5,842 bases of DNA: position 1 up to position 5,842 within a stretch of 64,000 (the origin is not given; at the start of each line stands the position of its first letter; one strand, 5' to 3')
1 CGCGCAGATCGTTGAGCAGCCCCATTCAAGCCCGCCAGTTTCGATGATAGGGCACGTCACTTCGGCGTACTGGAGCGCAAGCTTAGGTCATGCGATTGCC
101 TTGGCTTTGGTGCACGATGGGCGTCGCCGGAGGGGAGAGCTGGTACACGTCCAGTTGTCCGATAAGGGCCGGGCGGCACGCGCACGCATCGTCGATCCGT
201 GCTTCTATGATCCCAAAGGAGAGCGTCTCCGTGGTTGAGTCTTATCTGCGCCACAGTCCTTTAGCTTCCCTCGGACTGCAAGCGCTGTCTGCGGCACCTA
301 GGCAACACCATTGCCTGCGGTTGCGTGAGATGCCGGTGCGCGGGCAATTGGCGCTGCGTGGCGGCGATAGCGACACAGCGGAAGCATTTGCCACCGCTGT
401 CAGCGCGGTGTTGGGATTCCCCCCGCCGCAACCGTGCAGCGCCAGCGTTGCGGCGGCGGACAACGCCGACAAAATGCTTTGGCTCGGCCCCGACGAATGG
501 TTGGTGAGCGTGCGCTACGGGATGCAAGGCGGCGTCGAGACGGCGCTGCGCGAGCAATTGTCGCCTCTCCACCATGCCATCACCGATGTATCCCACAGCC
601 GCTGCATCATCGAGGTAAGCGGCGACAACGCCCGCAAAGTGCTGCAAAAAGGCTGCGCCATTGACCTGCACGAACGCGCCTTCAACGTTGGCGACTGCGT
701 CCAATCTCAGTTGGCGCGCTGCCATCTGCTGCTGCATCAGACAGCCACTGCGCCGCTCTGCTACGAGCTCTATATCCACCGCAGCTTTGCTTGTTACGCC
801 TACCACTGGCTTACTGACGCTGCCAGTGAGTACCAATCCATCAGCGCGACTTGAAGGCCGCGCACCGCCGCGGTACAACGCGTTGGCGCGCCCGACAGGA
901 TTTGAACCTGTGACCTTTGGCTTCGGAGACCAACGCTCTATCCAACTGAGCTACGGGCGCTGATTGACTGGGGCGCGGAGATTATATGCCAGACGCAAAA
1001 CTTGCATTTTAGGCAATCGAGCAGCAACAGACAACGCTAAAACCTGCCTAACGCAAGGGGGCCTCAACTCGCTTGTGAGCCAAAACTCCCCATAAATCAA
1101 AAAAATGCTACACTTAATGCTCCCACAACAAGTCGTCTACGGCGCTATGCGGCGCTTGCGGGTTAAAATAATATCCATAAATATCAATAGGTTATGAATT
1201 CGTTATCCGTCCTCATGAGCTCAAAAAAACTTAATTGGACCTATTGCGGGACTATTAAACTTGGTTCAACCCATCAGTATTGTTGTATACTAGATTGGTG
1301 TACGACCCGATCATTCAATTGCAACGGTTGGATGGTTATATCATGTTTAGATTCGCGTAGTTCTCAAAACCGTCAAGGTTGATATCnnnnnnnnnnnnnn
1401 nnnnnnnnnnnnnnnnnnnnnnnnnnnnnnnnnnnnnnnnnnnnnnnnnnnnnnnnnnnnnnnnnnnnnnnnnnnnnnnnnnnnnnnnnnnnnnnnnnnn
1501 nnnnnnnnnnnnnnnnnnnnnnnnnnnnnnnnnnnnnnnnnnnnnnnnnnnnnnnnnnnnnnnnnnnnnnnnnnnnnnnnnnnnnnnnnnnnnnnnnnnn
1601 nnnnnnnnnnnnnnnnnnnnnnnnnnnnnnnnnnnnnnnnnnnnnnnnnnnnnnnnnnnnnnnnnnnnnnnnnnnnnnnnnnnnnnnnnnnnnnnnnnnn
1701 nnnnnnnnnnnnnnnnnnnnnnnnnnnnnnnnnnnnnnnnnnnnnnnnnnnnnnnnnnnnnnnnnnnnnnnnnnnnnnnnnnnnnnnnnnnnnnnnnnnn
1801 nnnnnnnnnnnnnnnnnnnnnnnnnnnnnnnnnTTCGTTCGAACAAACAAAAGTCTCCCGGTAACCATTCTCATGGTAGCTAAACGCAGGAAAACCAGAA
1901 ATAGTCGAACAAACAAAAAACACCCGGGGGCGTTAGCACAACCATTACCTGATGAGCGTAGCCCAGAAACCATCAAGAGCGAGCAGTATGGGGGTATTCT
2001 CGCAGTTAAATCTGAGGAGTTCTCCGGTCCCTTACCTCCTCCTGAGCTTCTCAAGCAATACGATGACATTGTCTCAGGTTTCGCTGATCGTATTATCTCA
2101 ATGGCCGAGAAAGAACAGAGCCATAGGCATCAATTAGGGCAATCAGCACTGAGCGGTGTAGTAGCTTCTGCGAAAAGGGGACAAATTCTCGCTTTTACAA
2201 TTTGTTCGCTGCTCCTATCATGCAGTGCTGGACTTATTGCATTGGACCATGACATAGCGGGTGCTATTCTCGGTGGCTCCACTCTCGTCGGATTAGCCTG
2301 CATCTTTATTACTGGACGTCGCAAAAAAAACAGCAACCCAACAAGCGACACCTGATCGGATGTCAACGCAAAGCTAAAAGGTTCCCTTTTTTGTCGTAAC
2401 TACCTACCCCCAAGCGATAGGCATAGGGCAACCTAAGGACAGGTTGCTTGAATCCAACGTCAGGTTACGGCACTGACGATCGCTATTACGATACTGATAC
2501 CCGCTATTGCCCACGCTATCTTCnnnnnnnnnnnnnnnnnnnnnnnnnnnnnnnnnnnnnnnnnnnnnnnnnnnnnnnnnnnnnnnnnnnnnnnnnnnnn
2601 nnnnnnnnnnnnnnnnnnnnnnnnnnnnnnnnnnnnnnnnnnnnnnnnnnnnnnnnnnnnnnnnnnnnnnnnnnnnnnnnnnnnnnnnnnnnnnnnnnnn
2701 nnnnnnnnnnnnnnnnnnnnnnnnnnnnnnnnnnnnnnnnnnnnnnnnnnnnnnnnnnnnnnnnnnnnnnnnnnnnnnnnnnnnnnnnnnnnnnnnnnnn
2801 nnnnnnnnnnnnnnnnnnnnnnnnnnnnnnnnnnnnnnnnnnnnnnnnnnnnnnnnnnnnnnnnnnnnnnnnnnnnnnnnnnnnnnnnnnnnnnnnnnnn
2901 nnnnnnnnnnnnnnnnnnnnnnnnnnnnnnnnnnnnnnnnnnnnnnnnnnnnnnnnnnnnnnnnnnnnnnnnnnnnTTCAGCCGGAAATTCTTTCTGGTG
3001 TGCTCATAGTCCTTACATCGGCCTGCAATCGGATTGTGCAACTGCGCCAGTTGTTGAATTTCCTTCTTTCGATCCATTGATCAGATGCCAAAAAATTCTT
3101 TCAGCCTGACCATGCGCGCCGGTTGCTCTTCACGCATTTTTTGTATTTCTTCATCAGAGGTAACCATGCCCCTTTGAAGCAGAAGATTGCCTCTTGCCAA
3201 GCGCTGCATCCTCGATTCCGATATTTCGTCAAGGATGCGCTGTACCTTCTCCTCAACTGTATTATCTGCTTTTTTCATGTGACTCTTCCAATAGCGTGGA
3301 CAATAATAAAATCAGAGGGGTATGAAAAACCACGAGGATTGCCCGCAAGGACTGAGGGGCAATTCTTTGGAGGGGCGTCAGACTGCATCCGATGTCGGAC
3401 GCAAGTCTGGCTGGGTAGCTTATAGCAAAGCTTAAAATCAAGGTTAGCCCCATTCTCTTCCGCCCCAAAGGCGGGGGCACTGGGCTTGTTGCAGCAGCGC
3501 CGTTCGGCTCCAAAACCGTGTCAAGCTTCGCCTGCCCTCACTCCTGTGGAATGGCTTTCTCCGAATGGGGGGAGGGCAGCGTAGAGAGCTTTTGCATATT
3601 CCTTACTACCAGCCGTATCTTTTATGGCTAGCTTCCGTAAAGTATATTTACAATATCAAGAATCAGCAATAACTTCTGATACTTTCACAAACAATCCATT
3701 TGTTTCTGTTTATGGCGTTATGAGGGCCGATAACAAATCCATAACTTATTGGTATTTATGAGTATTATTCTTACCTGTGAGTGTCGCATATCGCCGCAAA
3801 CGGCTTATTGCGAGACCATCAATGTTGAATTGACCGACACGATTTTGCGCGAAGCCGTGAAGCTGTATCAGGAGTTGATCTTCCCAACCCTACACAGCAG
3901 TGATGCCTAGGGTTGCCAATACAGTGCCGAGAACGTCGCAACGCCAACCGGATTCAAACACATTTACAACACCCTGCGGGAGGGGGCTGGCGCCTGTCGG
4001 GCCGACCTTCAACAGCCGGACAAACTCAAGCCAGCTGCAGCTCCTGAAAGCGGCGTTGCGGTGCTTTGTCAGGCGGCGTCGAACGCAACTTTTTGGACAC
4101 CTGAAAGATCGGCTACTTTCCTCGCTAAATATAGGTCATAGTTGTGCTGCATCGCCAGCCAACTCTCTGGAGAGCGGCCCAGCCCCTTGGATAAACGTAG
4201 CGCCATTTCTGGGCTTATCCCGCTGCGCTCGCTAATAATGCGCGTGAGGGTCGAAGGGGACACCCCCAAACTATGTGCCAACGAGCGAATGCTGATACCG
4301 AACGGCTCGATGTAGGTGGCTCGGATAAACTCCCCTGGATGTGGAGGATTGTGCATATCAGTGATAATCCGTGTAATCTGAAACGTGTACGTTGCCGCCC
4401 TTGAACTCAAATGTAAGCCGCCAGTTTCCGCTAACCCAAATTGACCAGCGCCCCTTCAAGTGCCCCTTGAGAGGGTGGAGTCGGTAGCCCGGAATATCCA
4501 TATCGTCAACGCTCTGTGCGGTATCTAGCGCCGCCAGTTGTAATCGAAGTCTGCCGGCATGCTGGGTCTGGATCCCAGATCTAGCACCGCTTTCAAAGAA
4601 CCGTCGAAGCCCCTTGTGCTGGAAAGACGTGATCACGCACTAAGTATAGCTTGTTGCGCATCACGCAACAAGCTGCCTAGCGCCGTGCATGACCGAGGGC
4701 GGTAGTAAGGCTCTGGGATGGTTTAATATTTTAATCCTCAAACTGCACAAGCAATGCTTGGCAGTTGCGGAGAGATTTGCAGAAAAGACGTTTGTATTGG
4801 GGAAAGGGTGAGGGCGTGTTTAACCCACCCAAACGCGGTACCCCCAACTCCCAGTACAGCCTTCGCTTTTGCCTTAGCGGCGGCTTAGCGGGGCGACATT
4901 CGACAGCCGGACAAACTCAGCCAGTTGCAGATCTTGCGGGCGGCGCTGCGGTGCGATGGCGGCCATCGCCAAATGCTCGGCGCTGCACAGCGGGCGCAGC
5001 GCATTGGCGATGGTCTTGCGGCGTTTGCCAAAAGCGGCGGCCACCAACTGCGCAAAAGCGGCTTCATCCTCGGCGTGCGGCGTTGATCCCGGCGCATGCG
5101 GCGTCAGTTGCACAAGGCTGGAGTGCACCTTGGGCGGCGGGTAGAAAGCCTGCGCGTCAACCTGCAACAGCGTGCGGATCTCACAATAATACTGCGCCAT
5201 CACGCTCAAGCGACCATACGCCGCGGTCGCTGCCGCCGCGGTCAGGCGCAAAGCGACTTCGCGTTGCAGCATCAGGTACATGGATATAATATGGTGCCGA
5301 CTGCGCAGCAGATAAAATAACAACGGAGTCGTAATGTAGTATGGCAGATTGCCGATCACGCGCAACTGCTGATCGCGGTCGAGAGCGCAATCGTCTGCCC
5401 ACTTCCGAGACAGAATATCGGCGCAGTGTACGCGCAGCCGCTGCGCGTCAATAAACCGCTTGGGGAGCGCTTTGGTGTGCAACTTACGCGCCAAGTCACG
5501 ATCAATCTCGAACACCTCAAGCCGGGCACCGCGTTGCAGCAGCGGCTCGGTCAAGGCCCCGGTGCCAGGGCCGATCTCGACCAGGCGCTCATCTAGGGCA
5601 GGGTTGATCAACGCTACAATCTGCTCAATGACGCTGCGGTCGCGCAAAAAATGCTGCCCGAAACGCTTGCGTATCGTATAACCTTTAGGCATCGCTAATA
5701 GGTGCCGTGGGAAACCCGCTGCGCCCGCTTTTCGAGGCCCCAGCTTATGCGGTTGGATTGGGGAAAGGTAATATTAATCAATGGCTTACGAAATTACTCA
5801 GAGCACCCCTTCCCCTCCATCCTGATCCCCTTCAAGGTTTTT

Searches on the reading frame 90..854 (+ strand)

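Call 46: search_protein_families(library=pfam, proteins=[window:90-854:+], max_evalue=0.01)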
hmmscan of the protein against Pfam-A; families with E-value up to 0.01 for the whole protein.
window:90-854:+ (254 aa): 2 families
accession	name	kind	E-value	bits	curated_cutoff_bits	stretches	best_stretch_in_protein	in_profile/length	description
PF04268.17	SoxG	-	1.4e-24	87.4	21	1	97-247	6-152/152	Sarcosine oxidase, gamma subunit family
PF01571.26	GCV_T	-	1.3e-06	28.3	25.6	1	132-248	99-215/255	Aminomethyltransferase folate-binding domain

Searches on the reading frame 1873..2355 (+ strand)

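Call 46: search_protein_families(library=pfam, proteins=[window:1873-2355:+], max_evalue=0.01)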
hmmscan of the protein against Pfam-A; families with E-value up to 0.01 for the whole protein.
window:1873-2355:+ (160 aa): 1 family
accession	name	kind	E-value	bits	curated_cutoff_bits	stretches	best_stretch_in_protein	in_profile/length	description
PF10097.14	DUF2335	-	4.2e-18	65.4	25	1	55-104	1-50/50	Predicted membrane protein (DUF2335)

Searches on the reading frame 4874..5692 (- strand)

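Call 8: search_protein_families(library=pfam, proteins=[window:4874-5692:-])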
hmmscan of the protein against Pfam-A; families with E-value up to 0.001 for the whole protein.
window:4874-5692:- (272 aa): 1 family
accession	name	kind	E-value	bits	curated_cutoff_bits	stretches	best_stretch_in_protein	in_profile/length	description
PF00398.26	RrnaAD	-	1.3e-58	198.6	24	1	6-266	3-260/263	Ribosomal RNA adenine dimethylase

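Call 9: search_protein_families(library=padloc, proteins=[window:4874-5692:-])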
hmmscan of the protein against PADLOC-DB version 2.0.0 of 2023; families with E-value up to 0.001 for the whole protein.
window:4874-5692:- (272 aa): 1 family
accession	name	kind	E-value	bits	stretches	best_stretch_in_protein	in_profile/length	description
PDLC04134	mad2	-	5.7e-20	69.6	1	6-218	265-461/492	mads_2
